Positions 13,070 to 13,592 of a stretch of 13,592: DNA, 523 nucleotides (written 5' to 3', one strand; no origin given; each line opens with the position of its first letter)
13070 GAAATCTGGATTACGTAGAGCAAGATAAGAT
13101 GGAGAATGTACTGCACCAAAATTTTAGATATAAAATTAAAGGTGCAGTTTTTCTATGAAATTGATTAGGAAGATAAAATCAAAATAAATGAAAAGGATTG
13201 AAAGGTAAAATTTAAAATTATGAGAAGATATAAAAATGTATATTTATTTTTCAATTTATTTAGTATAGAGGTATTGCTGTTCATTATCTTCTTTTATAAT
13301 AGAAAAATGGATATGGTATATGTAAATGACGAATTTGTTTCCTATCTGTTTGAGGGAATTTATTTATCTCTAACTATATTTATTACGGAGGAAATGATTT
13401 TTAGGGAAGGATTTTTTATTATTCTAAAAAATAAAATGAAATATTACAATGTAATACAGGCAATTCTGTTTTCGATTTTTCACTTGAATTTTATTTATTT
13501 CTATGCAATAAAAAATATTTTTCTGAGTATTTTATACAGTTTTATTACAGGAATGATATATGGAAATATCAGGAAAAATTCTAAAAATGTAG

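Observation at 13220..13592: Unannotated CPBP/Abi-type membrane protease ORF running off the window, the likely immunity partner of the upstream peptide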

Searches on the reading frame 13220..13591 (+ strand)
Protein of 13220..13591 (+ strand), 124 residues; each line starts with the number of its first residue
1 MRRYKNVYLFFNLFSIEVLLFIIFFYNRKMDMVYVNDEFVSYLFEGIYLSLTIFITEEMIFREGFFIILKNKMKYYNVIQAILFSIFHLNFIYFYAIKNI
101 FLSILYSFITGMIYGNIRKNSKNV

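Call 4: search_protein_families(library=pfam, proteins=[window:13220-13591:+], max_evalue=0.1)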
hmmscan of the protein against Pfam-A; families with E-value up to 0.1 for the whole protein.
window:13220-13591:+ (124 aa): 1 family
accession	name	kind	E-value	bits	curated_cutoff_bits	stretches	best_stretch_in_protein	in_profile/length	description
PF02517.21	Rce1-like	-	9.5e-09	35.9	22.4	1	42-123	4-79/93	Type II CAAX prenyl endopeptidase Rce1-like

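Call 5: search_protein_families(library=ncbifam, proteins=[window:13220-13591:+], max_evalue=1)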
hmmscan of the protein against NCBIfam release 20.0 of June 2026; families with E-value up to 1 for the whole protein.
window:13220-13591:+ (124 aa): 2 families
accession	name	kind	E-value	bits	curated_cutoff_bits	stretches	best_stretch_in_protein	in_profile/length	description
NF041647.1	ABC_perm_CPBP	equivalog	0.0031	16.3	435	1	46-97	546-599/636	ABC transporter permease subunit/CPBP intramembrane protease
NF006245.0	PRK08383.1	subfamily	0.78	9.6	192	1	67-119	48-99/168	putative monovalent cation/H+ antiporter subunit E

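Call 6: find_homologous_proteins(query=window:13220-13591:+)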
Query window:13220-13591:+ (124 aa): 16 proteins with E <= 0.001 among 30 candidates.
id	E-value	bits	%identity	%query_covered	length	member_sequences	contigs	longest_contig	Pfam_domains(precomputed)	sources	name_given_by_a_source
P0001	7.1e-62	225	90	100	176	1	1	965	PF02517.22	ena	-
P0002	7.4e-62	225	93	100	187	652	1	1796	PF02517.22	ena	-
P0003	3.3e-61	223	92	100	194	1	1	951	PF02517.22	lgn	-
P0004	1.3e-58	214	88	100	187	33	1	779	PF02517.22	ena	-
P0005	1.6e-51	191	84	100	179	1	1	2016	-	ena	-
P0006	4.0e-51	190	82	100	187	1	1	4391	PF02517.22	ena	-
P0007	6.7e-48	180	76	100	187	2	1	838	PF02517.22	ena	-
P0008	4.4e-47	177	86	85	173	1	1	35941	PF02517.22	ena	-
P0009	4.0e-46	174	91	77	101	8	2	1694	PF02517.22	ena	-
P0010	9.9e-41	157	69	100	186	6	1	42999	PF02517.22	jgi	-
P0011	4.3e-40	155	83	77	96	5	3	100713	-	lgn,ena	-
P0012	3.9e-39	151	87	72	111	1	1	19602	-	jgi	-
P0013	4.2e-31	125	88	60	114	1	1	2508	-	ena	-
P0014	2.5e-19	88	94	39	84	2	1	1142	-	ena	-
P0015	2.4e-15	75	93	35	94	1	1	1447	PF25184.2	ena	-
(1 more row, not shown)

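Call 7: find_related_loci(query=window:13220-13591:+, collection=genome_contigs, flank=6000)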
Query window:13220-13591:+ (124 aa) in genome_contigs; peptide patterns used: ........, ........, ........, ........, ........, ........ (x = any residue, [..] = any of these).
188 stretches matched a pattern, but none encodes a relative of the query by tblastn (E <= 1e-3).

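Call 9: find_encoding_contigs(protein=P0010, flank=8000, max_places=4)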
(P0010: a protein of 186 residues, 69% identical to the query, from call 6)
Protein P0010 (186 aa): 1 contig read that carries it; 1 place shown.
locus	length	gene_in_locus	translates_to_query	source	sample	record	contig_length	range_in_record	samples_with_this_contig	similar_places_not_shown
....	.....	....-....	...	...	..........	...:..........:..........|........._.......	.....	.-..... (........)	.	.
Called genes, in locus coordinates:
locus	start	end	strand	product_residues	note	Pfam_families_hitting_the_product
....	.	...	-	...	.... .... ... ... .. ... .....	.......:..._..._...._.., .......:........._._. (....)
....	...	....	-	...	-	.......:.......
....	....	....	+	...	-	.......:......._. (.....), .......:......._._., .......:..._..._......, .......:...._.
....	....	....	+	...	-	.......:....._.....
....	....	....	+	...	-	-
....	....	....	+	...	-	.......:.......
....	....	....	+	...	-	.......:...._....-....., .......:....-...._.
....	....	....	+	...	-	-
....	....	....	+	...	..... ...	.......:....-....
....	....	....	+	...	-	-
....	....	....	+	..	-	-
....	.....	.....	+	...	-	-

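Call 10: find_encoding_contigs(protein=P0008, flank=8000, max_places=4)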
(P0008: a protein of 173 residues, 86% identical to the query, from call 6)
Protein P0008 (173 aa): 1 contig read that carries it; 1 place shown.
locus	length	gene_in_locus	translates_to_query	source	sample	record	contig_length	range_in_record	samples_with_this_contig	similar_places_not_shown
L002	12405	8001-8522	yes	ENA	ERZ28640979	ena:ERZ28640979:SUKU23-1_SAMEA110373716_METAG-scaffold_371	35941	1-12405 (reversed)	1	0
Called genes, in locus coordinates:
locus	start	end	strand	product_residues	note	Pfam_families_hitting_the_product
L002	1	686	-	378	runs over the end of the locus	PF01053:Cys_Met_Meta_PP, PF00155:Aminotran_1_2 (weak)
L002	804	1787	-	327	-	-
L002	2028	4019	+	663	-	PF02518:HATPase_c (faint), PF13589:HATPase_c_3, PF01119:DNA_mis_repair, PF08676:MutL_C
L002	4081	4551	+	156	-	PF02590:SPOUT_MTase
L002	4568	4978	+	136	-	-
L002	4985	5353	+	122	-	PF09148:DUF1934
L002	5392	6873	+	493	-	PF01336:tRNA_anti-codon, PF00152:tRNA-synt_2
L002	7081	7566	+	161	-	-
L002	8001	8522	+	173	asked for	PF02517:Rce1-like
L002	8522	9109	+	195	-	PF02517:Rce1-like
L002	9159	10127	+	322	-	-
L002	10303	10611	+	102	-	-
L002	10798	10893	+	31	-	-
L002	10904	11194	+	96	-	-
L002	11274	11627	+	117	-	-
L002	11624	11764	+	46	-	-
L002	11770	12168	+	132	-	-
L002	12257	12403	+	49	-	?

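Call 11: find_encoding_contigs(protein=P0011, flank=8000, max_places=4)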
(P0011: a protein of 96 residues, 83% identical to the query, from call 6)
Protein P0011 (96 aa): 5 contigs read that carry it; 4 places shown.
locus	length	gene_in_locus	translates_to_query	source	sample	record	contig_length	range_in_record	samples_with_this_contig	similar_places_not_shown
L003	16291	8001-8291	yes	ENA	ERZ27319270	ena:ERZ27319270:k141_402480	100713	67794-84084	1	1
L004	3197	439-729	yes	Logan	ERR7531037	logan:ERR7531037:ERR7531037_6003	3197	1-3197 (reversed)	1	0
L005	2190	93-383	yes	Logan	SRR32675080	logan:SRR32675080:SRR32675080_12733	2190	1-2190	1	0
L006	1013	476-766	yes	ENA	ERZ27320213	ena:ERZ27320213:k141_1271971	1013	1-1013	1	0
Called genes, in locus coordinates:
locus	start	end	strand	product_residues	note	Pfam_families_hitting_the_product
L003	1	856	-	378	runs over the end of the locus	PF01053:Cys_Met_Meta_PP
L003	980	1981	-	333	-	PF12889:DUF3829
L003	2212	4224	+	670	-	PF02518:HATPase_c (faint), PF13589:HATPase_c_3, PF01119:DNA_mis_repair, PF08676:MutL_C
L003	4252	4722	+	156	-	PF02590:SPOUT_MTase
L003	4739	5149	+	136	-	-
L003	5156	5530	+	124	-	PF09148:DUF1934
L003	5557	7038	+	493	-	PF01336:tRNA_anti-codon, PF00152:tRNA-synt_2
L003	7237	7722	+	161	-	-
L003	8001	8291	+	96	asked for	-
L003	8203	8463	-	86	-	-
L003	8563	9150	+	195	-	PF02517:Rce1-like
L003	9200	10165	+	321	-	-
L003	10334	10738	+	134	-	-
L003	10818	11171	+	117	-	-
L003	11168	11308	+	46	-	-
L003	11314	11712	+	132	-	-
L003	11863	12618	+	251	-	-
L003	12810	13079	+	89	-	PF22294:DUF6966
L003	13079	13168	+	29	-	-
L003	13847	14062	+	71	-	-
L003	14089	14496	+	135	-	-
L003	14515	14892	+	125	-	-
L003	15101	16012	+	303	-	PF22198:GKRP_SIS_2, PF22645:GKRP_SIS_N, PF01380:SIS, PF20741:GKRP-like_C (weak)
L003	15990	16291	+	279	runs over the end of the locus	PF01418:HTH_6, PF01380:SIS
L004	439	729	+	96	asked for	-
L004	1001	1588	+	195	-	PF02517:Rce1-like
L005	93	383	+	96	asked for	-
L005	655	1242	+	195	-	PF02517:Rce1-like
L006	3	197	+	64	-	?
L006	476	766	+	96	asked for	-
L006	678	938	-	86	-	-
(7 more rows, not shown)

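Call 20: search_protein_families(library=pfam, proteins=[L003:9200-10162:+, L003:7237-7719:+], max_evalue=0.1)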
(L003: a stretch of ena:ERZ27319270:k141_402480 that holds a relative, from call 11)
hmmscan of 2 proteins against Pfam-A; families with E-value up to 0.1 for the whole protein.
L003:9200-10162:+ (321 aa): 1 family
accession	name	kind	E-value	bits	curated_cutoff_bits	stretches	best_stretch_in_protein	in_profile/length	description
PF08450.18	SGL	-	0.0068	16.5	26.3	1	109-205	66-168/246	SMP-30/Gluconolactonase/LRE-like region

L003:7237-7719:+ (161 aa): 1 family
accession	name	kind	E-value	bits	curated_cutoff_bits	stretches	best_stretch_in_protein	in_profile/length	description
PF24027.1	DUF7338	-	0.073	13.2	27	0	94-139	112-157/180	Family of unknown function (DUF7338)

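Call 36: search_protein_representatives(protein=P0002)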
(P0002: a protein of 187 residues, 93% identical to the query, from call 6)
Query: 187 residues. Proteins with E-value up to 0.001 (for the whole library): 10; up to 1e-10: 6; up to 1e-30: 2. The best 10 are listed.
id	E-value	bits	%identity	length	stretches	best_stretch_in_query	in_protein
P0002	5.1e-105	365.5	100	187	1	1-187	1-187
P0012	6.0e-42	160.1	91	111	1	1-90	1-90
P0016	1.7e-20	90.2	74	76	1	74-145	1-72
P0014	4.9e-20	88.7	94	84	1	21-71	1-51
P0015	9.4e-16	74.8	91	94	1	33-76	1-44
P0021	2.1e-13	67.1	33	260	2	32-183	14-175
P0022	1.7e-07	47.9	37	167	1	76-184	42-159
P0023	4.0e-05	40.1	35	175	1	39-183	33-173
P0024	7.6e-05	39.2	32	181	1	5-184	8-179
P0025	1.9e-04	37.9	35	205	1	50-184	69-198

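Call 38: find_related_loci(query=A1, collection=genome_contigs, flank=8000)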
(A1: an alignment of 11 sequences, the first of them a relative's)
Query A1 (187 aa) in genome_contigs; peptide patterns used: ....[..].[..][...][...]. (x = any residue, [..] = any of these).
107 stretches matched a pattern; 8 encode a relative of the query (tblastn E <= 1e-3); 8 distinct loci.
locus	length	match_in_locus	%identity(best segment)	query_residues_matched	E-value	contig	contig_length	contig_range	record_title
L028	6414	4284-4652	28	27-164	6e-6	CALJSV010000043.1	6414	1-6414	MAG: uncultured Clostridia bacterium isolate R1_Bin_METABAT__56_1 genome assembly, contig: c_000000313358, whole genome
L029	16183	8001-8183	40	48-120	1e-5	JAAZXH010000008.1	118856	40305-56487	MAG: Candidatus Peregrinibacteria bacterium isolate bin120o c_000000836763, whole genome shotgun sequence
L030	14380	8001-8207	29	57-133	2e-5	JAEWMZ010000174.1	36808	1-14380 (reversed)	MAG: Bacillota bacterium isolate OH_PDB_15 k127_147471, whole genome shotgun sequence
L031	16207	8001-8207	29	57-133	4e-5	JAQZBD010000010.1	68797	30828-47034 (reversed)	MAG: Herbinix sp. isolate L_E1_T20_B_bin.8 scaffold_1188, whole genome shotgun sequence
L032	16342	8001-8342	23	9-132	5e-5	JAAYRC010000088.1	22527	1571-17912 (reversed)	MAG: Clostridiales bacterium isolate AS23ysBPME_152 51637_AS23, whole genome shotgun sequence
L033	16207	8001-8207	28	57-133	4e-5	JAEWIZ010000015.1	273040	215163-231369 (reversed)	MAG: Bacillota bacterium isolate OH_PBrB_133 k127_13479, whole genome shotgun sequence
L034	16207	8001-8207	28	57-133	6e-5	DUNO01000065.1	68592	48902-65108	MAG TPA_asm: Clostridiales bacterium isolate AS05jafATM_90 74247_AS05, whole genome shotgun sequence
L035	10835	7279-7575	24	52-131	1e-4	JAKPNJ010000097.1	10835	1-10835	MAG: Bacillota bacterium isolate JPAS_metabat.87 k141_935104, whole genome shotgun sequence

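Call 43: search_solved_structures(query=A1, max_evalue=1, show_alignments=1)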
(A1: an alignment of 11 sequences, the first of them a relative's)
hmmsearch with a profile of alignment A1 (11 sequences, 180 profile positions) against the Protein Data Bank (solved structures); distinct sequences matched with E-value up to 1: 0.

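Call 46: find_encoding_contigs(protein=P0002, flank=3000, max_places=10)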
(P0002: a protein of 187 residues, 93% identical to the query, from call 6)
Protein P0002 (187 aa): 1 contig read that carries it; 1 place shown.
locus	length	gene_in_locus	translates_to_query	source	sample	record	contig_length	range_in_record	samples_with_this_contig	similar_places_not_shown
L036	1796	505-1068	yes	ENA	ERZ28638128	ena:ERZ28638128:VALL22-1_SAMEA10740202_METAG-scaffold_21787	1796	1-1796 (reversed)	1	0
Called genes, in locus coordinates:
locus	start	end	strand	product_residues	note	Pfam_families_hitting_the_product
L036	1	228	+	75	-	?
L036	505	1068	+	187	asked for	PF02517:Rce1-like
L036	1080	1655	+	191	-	PF02517:Rce1-like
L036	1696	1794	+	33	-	?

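Call 47: find_encoding_contigs(protein=P0006, flank=5000, max_places=4)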
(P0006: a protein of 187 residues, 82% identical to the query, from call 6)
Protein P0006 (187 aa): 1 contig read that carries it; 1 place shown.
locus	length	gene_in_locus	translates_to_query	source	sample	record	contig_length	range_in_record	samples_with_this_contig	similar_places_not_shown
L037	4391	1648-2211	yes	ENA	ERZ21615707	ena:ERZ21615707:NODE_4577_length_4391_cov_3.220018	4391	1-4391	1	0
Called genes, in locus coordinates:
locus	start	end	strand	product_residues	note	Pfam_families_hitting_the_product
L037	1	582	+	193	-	?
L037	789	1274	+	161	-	-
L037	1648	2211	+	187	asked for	PF02517:Rce1-like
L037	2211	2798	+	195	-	PF02517:Rce1-like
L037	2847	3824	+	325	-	-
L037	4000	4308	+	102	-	-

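Call 48: predict_structure(alignment_id=A2)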
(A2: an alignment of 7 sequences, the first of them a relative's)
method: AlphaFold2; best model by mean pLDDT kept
length: 187 residues; sequences in the alignment: 7
mean_pLDDT: 40.8   pTM: 0.25
mean pLDDT of the five models: 40.8, 40.0, 39.0, 39.0, 38.0
residues with pLDDT >= 90: 0; 70-90: 0; 50-70: 23; < 50: 164
segments of 3 or more residues with pLDDT < 50: 1-100, 102-106, 115-128, 141-143, 153-161, 171-187
pLDDT, mean of each block of 10 residues (from residue 1): 27 34 33 32 35 36 33 34 44 43 49 46 48 50 49 47 50 44 40
secondary structure, 60 per line:
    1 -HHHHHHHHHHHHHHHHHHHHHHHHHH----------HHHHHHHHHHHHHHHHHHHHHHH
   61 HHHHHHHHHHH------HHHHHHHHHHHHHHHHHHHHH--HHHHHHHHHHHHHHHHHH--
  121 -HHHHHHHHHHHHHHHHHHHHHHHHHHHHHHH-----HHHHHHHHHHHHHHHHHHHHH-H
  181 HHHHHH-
elements in order: H2-27 H38-71 H78-98 H101-118 H122-152 H158-178 H180-186

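Call 49: find_homologous_proteins(query=A1, max_evalue=0.001)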
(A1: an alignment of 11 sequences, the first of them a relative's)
Query A1 (11 sequences) (187 aa, profile of the alignment): 807 proteins with E <= 0.001 among 8000 candidates; the best 120 are listed.
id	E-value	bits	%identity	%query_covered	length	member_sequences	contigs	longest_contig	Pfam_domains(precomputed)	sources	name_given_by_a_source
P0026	6.9e-60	220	36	49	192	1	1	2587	PF02517.22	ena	-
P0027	8.5e-60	220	32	98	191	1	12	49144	PF02517.22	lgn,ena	-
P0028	1.7e-59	219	39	40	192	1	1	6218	PF02517.22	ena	-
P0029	2.2e-59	219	36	40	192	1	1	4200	PF02517.22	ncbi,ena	-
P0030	3.2e-59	218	36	40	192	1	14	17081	PF02517.22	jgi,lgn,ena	jgi:CAAX amino terminal protease family protein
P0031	3.5e-59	218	27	69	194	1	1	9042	PF02517.22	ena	-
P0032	3.9e-59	218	30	68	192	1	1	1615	PF02517.22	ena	-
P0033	4.2e-59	218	39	40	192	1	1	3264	PF02517.22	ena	-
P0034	5.0e-59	217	34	49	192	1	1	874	PF02517.22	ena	-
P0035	5.3e-59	217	35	49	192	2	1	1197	PF02517.22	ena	-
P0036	5.5e-59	217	36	40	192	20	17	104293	PF02517.22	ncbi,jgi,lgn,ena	-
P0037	6.8e-59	217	36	40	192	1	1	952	PF02517.22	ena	-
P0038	8.3e-59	217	33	49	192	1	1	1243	PF02517.22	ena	-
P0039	8.4e-59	217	29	68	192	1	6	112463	PF02517.22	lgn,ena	-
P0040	8.6e-59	217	29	68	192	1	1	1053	PF02517.22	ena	-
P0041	8.6e-59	217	28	69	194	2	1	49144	PF02517.22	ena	-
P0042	9.9e-59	216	30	69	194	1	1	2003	PF02517.22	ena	-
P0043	1.0e-58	216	36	40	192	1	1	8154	PF02517.22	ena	-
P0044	1.1e-58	216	29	68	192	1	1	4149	PF02517.22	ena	-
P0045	1.2e-58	216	39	40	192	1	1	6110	PF02517.22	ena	-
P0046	1.2e-58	216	29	69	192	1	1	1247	PF02517.22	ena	-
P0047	1.3e-58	216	29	68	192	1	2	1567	PF02517.22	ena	-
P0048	1.6e-58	216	28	69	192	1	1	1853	PF02517.22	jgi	-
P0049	1.7e-58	216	41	40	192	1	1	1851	PF02517.22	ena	-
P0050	1.7e-58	216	39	40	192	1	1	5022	PF02517.22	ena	-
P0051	1.8e-58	216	36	40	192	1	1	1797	PF02517.22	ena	-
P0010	2.1e-58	215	57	98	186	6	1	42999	PF02517.22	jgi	-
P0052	2.3e-58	215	32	98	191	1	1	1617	PF02517.22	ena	-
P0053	2.3e-58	215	38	40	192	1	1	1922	PF02517.22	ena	-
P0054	2.5e-58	215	41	40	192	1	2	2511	PF02517.22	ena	-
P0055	2.8e-58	215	36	40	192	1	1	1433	PF02517.22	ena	-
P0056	2.9e-58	215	27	69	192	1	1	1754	PF02517.22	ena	-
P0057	3.0e-58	215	36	40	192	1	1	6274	PF02517.22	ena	-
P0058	3.3e-58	215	28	69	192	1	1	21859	PF02517.22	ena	-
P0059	3.3e-58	215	38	40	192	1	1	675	PF02517.22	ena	-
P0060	4.7e-58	214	29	68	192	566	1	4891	PF02517.22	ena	-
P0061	5.0e-58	214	36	40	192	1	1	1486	PF02517.22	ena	-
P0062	5.1e-58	214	36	40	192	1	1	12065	PF02517.22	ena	-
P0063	5.2e-58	214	36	40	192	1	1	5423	PF02517.22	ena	-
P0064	5.8e-58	214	38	40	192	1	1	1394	PF02517.22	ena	-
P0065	6.0e-58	214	27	68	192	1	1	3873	PF02517.22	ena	-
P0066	6.2e-58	214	31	71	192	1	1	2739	PF02517.22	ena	-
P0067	6.3e-58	214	28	69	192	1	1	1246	PF02517.22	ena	-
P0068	6.3e-58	214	36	40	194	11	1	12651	PF02517.22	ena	-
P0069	6.4e-58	214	29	69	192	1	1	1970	PF02517.22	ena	-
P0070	6.7e-58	214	36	40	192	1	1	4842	PF02517.22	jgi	-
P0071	6.9e-58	214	39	40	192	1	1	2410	PF02517.22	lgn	-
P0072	7.2e-58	214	39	40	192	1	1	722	PF02517.22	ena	-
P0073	7.8e-58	213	39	40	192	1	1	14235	PF02517.22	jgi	-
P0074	9.1e-58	213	39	40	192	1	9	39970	PF02517.22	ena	-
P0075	1.1e-57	213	39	40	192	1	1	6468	PF02517.22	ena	-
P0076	1.2e-57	213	29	68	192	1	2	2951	PF02517.22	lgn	-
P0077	1.2e-57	213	29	68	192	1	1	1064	PF02517.22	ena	-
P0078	1.4e-57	213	38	40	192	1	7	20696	PF02517.22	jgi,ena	-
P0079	1.4e-57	213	38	40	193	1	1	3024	PF02517.22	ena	-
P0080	2.0e-57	212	38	40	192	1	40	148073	PF02517.22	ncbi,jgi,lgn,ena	jgi:CAAX amino terminal protease family protein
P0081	2.1e-57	212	39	40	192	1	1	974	PF02517.22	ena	-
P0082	2.2e-57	212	38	40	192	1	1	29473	PF02517.22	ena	-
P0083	2.5e-57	212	39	40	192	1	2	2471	PF02517.22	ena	-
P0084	2.6e-57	212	38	40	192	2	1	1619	PF02517.22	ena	-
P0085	3.2e-57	212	39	40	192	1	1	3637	PF02517.22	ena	-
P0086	3.6e-57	211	28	69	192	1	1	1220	PF02517.22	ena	-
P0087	3.6e-57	211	28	69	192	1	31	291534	PF02517.22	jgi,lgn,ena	jgi:CAAX amino terminal protease family protein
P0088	3.7e-57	211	34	69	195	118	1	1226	PF02517.22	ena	-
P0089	3.8e-57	211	28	69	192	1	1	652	PF02517.22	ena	-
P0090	3.8e-57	211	29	68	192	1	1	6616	PF02517.22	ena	-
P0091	4.3e-57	211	30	98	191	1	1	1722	PF02517.22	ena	-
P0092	4.9e-57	211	28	69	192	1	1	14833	PF02517.22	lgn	-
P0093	5.2e-57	211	39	40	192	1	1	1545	PF02517.22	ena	-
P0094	6.1e-57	211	38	40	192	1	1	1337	PF02517.22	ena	-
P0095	6.4e-57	210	39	40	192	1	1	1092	PF02517.22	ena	-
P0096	7.1e-57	210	39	40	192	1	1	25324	PF02517.22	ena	-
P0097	8.5e-57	210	38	40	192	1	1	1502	PF02517.22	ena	-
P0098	8.8e-57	210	30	68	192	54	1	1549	PF02517.22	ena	-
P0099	9.0e-57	210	39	40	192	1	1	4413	PF02517.22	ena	-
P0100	9.0e-57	210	39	40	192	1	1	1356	PF02517.22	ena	-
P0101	9.6e-57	210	33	69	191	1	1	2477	PF02517.22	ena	-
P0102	9.8e-57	210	38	40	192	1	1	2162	PF02517.22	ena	-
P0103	1.0e-56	210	38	40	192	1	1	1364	PF02517.22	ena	-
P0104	1.1e-56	210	39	40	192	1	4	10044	PF02517.22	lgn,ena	-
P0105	1.1e-56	210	28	69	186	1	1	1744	PF02517.22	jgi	-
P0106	1.2e-56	210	39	40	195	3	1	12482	PF02517.22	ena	-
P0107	1.2e-56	210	39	40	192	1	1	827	PF02517.22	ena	-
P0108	1.3e-56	210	39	40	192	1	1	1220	PF02517.22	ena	-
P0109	1.5e-56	209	38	40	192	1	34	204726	PF02517.22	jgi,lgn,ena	-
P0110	1.5e-56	209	38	40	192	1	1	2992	PF02517.22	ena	-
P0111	1.6e-56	209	28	69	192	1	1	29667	PF02517.22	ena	-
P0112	2.1e-56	209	28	68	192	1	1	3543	PF02517.22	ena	-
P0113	2.2e-56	209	33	69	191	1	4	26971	PF02517.22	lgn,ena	-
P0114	2.2e-56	209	38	40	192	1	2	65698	PF02517.22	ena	-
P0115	2.8e-56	208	38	40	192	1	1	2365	PF02517.22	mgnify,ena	mgnify:FL=1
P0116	3.2e-56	208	36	40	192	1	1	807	PF02517.22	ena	-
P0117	3.2e-56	208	39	40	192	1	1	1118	PF02517.22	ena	-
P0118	3.5e-56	208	39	40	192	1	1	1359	PF02517.22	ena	-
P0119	3.6e-56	208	38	40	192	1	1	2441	PF02517.22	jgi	jgi:CAAX amino terminal protease family protein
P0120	3.8e-56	208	38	40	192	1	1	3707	PF02517.22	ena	-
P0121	4.1e-56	208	38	40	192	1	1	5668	PF02517.22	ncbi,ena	-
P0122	5.5e-56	207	28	68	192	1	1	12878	PF02517.22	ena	-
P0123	6.2e-56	207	29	69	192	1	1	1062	PF02517.22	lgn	-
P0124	6.5e-56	207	28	68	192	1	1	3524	PF02517.22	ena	-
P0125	7.2e-56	207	38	40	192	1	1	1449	PF02517.22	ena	-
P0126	7.6e-56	207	28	68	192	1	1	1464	PF02517.22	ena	-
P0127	8.3e-56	207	36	40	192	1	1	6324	PF02517.22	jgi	-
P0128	1.0e-55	207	30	68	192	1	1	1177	PF02517.22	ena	-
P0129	1.1e-55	206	29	68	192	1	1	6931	PF02517.22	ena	-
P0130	1.2e-55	206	28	68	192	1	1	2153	PF02517.22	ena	-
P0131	1.2e-55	206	28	68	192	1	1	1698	PF02517.22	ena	-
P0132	1.2e-55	206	39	40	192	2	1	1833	PF02517.22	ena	-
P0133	1.3e-55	206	30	68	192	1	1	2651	PF02517.22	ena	-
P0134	1.8e-55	206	28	68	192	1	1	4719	PF02517.22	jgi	-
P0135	1.9e-55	206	30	68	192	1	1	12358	PF02517.22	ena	-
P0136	2.0e-55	206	36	40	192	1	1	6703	PF02517.22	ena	-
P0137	2.2e-55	205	29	69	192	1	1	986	PF02517.22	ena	-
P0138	2.3e-55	205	29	68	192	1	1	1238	PF02517.22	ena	-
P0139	2.6e-55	205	36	40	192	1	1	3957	PF02517.22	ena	-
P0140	3.0e-55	205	30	68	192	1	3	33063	PF02517.22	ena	-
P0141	3.5e-55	205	39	40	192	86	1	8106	PF02517.22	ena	-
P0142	3.7e-55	205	39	40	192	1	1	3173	PF02517.22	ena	-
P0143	4.3e-55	205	38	40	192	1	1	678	PF02517.22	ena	-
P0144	4.5e-55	204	39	40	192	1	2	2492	PF02517.22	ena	-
